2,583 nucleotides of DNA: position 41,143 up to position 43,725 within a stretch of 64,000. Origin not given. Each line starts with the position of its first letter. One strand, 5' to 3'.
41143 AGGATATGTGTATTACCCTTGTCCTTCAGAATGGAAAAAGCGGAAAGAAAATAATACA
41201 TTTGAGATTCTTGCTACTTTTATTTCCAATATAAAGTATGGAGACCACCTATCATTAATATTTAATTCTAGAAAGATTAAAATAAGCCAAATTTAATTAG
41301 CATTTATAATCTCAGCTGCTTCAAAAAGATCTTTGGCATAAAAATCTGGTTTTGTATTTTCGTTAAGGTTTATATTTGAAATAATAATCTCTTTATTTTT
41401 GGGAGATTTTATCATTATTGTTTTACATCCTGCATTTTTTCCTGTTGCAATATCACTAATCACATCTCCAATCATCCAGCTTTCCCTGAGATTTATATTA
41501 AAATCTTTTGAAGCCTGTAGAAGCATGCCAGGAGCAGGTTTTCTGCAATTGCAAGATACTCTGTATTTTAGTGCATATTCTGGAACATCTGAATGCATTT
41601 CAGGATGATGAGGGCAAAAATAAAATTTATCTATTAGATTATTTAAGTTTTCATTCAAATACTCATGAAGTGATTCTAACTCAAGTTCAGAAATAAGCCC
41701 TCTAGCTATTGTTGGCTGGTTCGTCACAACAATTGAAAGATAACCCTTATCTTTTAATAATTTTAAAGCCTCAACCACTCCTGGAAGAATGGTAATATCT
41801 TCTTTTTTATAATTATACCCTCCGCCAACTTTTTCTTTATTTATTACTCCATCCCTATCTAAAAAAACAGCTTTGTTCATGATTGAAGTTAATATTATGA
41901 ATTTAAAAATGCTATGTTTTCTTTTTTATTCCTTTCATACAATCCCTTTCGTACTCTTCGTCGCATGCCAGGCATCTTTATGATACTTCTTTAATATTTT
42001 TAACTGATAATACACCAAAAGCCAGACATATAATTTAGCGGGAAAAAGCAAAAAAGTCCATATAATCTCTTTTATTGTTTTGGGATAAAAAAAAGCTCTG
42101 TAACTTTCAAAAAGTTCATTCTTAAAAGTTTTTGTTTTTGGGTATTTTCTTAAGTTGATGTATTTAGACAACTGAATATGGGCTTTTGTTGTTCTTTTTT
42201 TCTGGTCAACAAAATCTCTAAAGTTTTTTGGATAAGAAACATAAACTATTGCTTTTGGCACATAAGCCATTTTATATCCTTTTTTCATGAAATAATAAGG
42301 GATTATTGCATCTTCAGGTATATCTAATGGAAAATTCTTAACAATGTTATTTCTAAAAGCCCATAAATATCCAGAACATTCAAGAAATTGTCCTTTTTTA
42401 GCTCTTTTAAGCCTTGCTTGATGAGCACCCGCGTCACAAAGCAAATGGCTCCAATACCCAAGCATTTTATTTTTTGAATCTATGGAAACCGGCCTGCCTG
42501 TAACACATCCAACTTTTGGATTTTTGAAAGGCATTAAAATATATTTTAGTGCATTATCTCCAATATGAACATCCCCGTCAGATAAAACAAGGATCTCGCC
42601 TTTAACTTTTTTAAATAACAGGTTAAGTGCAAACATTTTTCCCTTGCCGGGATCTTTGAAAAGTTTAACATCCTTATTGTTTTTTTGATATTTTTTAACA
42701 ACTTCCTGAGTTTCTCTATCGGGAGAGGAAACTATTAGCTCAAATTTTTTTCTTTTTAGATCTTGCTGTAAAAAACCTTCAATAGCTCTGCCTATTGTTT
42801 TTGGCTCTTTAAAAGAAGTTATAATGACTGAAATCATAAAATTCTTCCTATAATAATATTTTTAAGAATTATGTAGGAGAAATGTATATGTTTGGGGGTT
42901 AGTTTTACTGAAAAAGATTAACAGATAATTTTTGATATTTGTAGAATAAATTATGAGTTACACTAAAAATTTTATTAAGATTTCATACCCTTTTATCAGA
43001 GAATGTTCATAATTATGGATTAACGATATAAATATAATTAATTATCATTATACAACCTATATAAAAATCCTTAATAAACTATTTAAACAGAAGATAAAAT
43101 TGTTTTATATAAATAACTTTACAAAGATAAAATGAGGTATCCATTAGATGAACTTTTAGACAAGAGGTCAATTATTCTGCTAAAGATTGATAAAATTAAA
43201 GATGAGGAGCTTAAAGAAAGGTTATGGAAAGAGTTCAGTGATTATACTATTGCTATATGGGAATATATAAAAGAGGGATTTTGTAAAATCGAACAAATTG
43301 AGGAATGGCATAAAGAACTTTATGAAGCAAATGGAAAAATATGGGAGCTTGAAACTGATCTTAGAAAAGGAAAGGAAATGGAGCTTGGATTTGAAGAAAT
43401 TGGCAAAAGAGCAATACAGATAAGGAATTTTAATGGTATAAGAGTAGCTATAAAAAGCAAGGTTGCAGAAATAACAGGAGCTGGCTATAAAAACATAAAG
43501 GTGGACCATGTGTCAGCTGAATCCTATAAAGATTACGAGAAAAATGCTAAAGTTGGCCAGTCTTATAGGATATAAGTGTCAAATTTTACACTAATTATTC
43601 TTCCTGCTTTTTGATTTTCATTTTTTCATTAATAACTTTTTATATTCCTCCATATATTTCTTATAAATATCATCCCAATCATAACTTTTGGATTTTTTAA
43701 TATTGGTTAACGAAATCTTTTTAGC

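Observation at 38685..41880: Partial nucleotide-heptose module without GmhA or a kinase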

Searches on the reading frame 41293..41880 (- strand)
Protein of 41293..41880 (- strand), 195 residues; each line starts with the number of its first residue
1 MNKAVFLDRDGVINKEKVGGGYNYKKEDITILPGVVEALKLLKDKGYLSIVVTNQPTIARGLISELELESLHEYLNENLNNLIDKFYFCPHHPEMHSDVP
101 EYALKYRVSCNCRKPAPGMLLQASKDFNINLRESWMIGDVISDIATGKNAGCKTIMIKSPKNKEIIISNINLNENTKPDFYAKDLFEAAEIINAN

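Call 3: search_protein_families(library=pfam, proteins=[window:41293-41880:-], max_evalue=0.01)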
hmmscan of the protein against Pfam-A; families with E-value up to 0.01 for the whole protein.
window:41293-41880:- (195 aa): 5 families
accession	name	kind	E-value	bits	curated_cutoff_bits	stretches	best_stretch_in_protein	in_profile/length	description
PF13242.12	Hydrolase_like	-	5.4e-14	52.3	22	1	112-187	2-74/75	HAD-hyrolase-like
PF13419.12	HAD_2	-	2.3e-13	51.1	23.8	1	111-157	132-178/178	Haloacid dehalogenase-like hydrolase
PF00702.32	Hydrolase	-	2.7e-11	44.6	26.4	1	26-151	94-191/191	haloacid dehalogenase-like hydrolase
PF08645.17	PNK3P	-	3.2e-06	27.4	22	1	6-157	4-131/161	Polynucleotide kinase 3 phosphatase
PF13344.12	Hydrolase_6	-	0.00013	22.4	27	1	5-60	1-44/101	Haloacid dehalogenase-like hydrolase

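Call 4: search_protein_families(library=ncbifam, proteins=[window:41293-41880:-], max_evalue=0.01)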
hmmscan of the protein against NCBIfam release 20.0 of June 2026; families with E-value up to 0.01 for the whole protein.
window:41293-41880:- (195 aa): 37 families (the best 25 are shown)
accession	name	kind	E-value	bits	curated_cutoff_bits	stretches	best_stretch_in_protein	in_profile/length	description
NF006506.0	PRK08942.1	equivalog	1.3e-43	148.6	178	1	1-164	2-154/182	D-glycero-beta-D-manno-heptose 1,7-bisphosphate 7-phosphatase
TIGR00213.1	GmhB_yaeD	subfamily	3.2e-40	137.6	149.6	1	2-157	1-149/176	D-glycero-beta-D-manno-heptose 1,7-bisphosphate 7-phosphatase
TIGR01656.1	Histidinol-ppas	subfamily_domain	7.2e-37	126.6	84.15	1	3-155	1-143/149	histidinol-phosphate phosphatase domain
NF050049.1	HBPPhtaseGmhB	domain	9.4e-35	119.9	250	1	2-162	3-148/171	D-glycero-alpha-D-manno-heptose-1,7-bisphosphate 7-phosphatase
TIGR01662.1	HAD-SF-IIIA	subfamily_domain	1.9e-28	99.3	44.6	1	3-157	1-138/141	HAD-IIIA family hydrolase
NF005264.0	PRK06769.1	equivalog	1.2e-25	90.3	217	1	3-192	5-171/175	HAD-IIIA family hydrolase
NF003937.0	PRK05446.1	equivalog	1.2e-14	54.2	443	1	1-162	2-153/355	bifunctional histidinol-phosphatase/imidazoleglycerol-phosphate dehydratase HisB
NF009695.0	PRK13222.1-2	equivalog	3.9e-14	52.7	225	2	110-193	146-223/226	phosphoglycolate phosphatase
TIGR01261.1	hisB_Nterm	equivalog_domain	6.1e-12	45.3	140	1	2-161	1-150/161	histidinol-phosphatase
NF009804.0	PRK13288.1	equivalog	7.7e-11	41.9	218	1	113-193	137-211/215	pyrophosphatase PpaX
TIGR02253.1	CTE7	subfamily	1e-10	41.8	169.75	1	111-187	147-219/221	TIGR02253 family HAD-type hydrolase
TIGR01449.2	PGP_bact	equivalog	6e-10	39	180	1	112-158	139-185/213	phosphoglycolate phosphatase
TIGR01452.1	PGP_euk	subfamily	3.2e-08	33.3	201.95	1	113-185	201-276/279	phosphoglycolate/pyridoxal phosphate family phosphatase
TIGR01460.1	HAD-SF-IIA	subfamily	6.5e-07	29.4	100.15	0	114-159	197-245/246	HAD-IIA family hydrolase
TIGR01454.1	AHBA_synth_RP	hypoth_equivalog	4e-06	26.6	246.65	1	113-157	130-174/205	AHBA synthesis associated protein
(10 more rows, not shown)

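Call 63: search_solved_structures(query=window:41293-41880:-, max_evalue=0.00001, show_alignments=1)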
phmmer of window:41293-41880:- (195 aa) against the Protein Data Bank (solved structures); distinct sequences matched with E-value up to 0.00001: 6.
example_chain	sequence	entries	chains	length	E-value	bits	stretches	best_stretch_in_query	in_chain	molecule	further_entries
3l8e_A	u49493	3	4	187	6.1e-29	104.2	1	4-156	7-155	D,D-heptose 1,7-bisphosphate phosphatase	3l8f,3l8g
2gmw_A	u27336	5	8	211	8.8e-29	103.7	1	4-156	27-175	D,D-heptose 1,7-bisphosphate phosphatase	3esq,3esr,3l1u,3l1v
4pnh_A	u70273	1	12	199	2.6e-18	69.6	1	3-168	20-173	D,D-heptose 1,7-bisphosphate phosphatase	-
3l8h_A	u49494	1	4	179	1.9e-17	66.8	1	3-166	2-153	Putative haloacid dehalogenase-like hydrolase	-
2o2x_A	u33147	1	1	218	4.3e-12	49.3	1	4-152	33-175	hypothetical protein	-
2fpr_A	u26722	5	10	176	1.3e-07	34.6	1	3-153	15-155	Histidine biosynthesis bifunctional protein hisB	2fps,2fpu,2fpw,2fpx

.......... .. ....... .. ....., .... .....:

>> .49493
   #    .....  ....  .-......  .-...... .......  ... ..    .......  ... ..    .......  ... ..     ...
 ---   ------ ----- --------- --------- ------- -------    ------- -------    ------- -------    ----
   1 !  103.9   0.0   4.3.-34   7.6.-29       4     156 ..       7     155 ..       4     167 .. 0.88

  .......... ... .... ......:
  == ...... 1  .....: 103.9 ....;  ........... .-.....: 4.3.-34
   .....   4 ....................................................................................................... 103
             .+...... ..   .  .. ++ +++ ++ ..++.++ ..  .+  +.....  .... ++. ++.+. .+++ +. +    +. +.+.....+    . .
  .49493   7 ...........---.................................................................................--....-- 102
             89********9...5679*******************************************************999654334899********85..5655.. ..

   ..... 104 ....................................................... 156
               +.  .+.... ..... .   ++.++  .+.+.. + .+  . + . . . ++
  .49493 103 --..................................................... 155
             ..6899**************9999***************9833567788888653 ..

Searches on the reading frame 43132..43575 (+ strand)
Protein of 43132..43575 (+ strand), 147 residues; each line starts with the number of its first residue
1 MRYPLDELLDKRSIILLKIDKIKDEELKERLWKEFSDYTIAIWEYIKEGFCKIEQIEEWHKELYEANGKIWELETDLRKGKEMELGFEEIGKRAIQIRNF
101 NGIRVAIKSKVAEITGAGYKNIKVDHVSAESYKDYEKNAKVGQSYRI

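Call 3: search_protein_families(library=pfam, proteins=[window:43132-43575:+], max_evalue=0.01)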
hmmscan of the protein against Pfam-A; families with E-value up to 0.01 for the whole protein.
window:43132-43575:+ (147 aa): 0 families

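Call 4: search_protein_families(library=ncbifam, proteins=[window:43132-43575:+], max_evalue=0.01)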
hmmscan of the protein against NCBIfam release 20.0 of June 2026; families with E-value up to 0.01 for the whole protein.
window:43132-43575:+ (147 aa): 0 families

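Call 45: search_protein_families(library=pfam, proteins=[window:43132-43575:+], max_evalue=10)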
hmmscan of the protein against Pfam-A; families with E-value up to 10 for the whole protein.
window:43132-43575:+ (147 aa): 2 families
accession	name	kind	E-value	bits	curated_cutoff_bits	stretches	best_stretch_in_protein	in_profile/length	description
PF13797.11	Post_transc_reg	-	0.029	14.6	25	1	103-128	8-33/83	Post-transcriptional regulator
PF24262.1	DUF7463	-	0.038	14.6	27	1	92-138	47-93/110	Family of unknown function (DUF7463)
